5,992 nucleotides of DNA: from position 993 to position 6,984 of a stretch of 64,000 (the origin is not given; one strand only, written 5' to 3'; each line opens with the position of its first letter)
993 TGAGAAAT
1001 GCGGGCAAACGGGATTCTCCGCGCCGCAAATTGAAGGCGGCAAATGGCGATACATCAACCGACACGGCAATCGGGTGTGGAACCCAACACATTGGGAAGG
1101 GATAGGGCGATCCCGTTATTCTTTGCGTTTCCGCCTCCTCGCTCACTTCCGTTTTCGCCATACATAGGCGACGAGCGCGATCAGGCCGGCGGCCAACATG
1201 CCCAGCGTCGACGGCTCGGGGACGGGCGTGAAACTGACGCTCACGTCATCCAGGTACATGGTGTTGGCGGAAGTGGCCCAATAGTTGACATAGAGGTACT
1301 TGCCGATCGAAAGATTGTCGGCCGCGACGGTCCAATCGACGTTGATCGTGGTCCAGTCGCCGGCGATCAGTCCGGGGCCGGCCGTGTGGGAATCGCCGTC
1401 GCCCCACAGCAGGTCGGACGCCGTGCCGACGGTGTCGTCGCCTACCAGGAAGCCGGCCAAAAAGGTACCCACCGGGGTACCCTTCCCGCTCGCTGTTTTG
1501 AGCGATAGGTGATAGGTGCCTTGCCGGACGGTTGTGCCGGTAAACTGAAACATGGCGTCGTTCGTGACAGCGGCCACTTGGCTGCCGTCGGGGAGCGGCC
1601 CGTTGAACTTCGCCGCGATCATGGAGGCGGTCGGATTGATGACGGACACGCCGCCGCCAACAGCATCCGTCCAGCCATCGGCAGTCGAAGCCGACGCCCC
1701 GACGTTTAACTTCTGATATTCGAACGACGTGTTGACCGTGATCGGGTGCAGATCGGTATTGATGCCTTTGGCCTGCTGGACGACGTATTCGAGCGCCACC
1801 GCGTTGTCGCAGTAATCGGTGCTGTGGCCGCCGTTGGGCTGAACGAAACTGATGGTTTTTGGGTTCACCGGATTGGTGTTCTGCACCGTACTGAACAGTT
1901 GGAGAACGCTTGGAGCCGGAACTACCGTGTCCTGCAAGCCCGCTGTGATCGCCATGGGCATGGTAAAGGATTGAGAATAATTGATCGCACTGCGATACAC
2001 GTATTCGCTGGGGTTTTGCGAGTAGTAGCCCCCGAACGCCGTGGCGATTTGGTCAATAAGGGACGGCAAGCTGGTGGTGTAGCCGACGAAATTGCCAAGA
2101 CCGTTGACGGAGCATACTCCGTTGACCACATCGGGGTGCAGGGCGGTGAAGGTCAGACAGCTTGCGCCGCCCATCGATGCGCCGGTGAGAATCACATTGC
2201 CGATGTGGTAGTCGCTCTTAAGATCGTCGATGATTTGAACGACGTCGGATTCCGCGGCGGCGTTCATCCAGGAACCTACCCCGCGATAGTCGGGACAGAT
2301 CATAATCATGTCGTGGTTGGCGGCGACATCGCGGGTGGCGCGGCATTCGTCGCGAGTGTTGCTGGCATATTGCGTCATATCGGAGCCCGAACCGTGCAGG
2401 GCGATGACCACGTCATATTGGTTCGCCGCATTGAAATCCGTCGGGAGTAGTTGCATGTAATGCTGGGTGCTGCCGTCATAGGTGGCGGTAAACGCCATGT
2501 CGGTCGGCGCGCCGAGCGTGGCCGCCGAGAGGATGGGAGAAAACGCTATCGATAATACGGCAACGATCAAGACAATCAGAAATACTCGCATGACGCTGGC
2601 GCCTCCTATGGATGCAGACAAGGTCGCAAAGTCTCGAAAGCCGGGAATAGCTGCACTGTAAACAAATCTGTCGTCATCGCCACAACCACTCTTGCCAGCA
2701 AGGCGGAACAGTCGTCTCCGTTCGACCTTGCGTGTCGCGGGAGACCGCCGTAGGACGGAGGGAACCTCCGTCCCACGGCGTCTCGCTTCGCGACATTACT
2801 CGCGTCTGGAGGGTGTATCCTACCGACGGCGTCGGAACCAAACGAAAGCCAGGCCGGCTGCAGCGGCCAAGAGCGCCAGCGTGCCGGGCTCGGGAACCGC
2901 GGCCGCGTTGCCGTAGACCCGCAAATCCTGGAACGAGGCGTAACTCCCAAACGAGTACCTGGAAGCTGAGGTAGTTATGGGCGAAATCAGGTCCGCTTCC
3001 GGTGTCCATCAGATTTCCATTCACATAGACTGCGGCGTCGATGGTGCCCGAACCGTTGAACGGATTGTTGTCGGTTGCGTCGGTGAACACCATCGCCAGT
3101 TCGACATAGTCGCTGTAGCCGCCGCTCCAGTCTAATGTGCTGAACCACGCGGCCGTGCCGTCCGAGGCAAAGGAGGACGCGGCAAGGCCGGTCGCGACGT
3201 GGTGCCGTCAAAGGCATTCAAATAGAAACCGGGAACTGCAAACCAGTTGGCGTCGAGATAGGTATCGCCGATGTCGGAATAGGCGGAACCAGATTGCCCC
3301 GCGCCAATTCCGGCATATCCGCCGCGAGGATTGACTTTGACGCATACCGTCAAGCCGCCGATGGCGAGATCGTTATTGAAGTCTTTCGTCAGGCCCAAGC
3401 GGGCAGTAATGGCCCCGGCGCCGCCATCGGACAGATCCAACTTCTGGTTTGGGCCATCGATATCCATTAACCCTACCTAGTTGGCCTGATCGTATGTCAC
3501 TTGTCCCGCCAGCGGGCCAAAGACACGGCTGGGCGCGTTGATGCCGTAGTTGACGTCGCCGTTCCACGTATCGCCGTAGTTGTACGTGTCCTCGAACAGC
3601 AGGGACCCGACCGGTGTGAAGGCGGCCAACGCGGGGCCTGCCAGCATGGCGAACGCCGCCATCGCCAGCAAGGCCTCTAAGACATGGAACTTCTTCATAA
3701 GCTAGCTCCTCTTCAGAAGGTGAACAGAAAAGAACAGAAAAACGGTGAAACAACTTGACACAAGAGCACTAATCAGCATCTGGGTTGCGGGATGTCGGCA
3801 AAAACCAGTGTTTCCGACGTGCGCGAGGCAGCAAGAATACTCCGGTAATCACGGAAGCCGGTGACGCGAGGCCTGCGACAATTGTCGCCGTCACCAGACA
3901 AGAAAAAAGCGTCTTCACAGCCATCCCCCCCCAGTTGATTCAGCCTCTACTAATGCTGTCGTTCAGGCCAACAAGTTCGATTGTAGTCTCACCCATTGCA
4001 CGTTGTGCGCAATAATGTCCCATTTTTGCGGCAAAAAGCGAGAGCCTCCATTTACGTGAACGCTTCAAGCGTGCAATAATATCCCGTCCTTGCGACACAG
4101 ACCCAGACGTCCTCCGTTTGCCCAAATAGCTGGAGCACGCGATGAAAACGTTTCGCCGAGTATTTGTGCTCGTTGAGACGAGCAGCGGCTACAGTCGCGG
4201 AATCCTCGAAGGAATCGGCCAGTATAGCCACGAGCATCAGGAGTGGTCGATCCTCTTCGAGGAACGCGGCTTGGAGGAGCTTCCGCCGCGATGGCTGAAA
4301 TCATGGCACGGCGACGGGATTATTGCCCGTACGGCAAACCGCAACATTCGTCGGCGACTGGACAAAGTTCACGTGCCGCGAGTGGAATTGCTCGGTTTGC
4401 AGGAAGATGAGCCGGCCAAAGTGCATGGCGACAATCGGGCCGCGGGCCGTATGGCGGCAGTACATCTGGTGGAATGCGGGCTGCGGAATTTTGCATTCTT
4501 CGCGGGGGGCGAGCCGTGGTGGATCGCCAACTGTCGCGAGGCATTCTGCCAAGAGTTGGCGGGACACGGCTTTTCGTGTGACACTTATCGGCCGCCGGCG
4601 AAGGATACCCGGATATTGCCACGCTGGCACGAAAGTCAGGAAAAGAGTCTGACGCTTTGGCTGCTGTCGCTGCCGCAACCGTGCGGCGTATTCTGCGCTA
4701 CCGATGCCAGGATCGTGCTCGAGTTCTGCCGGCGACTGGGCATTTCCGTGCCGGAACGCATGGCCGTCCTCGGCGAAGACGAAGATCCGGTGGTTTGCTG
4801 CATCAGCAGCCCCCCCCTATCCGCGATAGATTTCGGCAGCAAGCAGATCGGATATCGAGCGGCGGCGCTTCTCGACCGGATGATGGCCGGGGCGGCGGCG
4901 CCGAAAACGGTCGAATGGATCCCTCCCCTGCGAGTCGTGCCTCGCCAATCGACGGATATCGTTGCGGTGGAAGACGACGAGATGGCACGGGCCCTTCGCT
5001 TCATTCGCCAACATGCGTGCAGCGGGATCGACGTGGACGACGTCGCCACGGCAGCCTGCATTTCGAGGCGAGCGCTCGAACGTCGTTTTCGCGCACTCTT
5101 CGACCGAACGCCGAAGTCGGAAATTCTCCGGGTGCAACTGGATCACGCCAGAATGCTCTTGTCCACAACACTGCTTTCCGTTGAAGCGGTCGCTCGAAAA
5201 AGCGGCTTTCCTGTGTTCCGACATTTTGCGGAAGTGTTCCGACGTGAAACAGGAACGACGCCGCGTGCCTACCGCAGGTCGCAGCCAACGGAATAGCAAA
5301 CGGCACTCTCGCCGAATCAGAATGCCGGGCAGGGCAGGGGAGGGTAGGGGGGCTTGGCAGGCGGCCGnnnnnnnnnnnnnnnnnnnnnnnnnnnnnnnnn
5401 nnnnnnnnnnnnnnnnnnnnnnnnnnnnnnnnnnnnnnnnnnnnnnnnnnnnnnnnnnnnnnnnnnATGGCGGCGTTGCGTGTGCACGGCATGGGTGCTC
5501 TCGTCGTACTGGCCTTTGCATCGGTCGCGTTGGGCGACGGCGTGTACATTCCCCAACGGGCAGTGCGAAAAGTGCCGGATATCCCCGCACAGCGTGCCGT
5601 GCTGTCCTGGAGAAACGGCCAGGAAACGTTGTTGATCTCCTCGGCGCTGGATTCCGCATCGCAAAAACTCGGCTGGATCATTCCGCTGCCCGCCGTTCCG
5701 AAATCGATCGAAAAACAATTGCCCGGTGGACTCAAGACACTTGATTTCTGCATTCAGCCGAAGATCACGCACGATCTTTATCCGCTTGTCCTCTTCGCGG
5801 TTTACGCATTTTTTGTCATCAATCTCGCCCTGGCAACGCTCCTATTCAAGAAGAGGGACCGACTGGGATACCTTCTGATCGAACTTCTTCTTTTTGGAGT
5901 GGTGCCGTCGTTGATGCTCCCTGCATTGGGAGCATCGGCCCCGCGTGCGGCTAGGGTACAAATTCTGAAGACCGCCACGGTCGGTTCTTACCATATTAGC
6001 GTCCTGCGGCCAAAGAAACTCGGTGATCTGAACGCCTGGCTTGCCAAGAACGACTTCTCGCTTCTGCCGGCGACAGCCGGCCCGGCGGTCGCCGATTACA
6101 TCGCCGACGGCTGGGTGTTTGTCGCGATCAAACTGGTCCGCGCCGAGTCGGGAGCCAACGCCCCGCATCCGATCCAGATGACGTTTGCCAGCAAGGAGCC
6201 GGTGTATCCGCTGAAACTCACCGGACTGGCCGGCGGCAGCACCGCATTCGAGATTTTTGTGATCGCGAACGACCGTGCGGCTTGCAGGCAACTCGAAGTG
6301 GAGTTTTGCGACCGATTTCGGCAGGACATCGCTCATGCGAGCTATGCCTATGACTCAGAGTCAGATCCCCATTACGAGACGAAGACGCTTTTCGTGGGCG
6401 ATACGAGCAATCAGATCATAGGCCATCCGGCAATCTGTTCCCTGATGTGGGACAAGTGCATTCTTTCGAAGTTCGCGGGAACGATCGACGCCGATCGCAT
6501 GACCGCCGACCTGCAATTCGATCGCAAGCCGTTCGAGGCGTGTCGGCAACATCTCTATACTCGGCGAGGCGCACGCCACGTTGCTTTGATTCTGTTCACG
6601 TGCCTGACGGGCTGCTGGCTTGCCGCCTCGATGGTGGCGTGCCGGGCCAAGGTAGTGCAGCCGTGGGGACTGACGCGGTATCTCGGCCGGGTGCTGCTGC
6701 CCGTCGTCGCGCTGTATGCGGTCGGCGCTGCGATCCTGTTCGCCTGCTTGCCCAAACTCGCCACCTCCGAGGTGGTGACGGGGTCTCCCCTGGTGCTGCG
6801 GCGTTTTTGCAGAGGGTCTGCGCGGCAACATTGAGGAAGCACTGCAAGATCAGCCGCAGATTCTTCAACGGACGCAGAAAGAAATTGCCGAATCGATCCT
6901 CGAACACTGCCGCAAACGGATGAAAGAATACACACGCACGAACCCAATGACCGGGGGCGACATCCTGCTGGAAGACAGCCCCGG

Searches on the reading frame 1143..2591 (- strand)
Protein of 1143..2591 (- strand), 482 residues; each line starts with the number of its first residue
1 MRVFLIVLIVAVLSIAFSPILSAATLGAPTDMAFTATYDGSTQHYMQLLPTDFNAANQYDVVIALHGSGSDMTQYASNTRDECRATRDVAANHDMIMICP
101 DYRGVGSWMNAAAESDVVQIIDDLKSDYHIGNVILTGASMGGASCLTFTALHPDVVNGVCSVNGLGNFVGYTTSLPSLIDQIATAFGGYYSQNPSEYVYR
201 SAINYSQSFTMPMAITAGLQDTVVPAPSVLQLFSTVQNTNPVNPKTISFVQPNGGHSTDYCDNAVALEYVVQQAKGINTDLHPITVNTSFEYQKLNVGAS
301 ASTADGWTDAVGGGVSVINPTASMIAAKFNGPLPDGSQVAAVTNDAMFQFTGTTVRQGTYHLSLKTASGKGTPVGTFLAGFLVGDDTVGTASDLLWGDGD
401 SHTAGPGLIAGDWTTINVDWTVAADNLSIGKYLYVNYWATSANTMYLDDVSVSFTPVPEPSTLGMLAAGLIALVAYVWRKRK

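Call 9: search_protein_families(library=pfam, proteins=[window:1143-2591:-])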
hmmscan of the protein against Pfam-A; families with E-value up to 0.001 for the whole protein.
window:1143-2591:- (482 aa): 8 families
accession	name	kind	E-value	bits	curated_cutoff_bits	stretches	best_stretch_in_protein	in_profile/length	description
PF22825.2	HpiC1-like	-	5.7e-10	40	27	1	286-450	6-171/174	HpiC1 cyclase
PF00326.27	Peptidase_S9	-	5.9e-10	39.4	22.6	1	90-259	10-190/213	Prolyl oligopeptidase family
PF00561.26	Abhydrolase_1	-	2.9e-08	34.1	25.8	1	98-186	31-120/245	alpha/beta hydrolase fold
PF07589.16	PEP-CTERM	-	9.8e-07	29.1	20.7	1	456-481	1-23/24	PEP-CTERM motif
PF20434.5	BD-FAE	-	1.6e-06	28.2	26.8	1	54-227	8-206/215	BD-FAE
PF12146.15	Hydrolase_4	-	2.8e-06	27.2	27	1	115-163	60-108/239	Serine aminopeptidase, S33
PF12697.13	Abhydrolase_6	-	3.6e-06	28.2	26.3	1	62-213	1-134/217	Alpha/beta hydrolase family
PF00756.26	Esterase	-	0.00011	22.6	22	0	47-165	12-149/251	Putative esterase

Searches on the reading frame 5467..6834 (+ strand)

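Call 9: search_protein_families(library=pfam, proteins=[window:5467-6834:+])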
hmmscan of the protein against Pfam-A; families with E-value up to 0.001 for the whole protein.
window:5467-6834:+ (455 aa): 1 family
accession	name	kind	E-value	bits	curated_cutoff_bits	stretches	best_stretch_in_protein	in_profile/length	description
PF10092.14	DUF2330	-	5.3e-25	88.6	24.7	1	41-277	22-224/279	Uncharacterized protein conserved in bacteria (DUF2330)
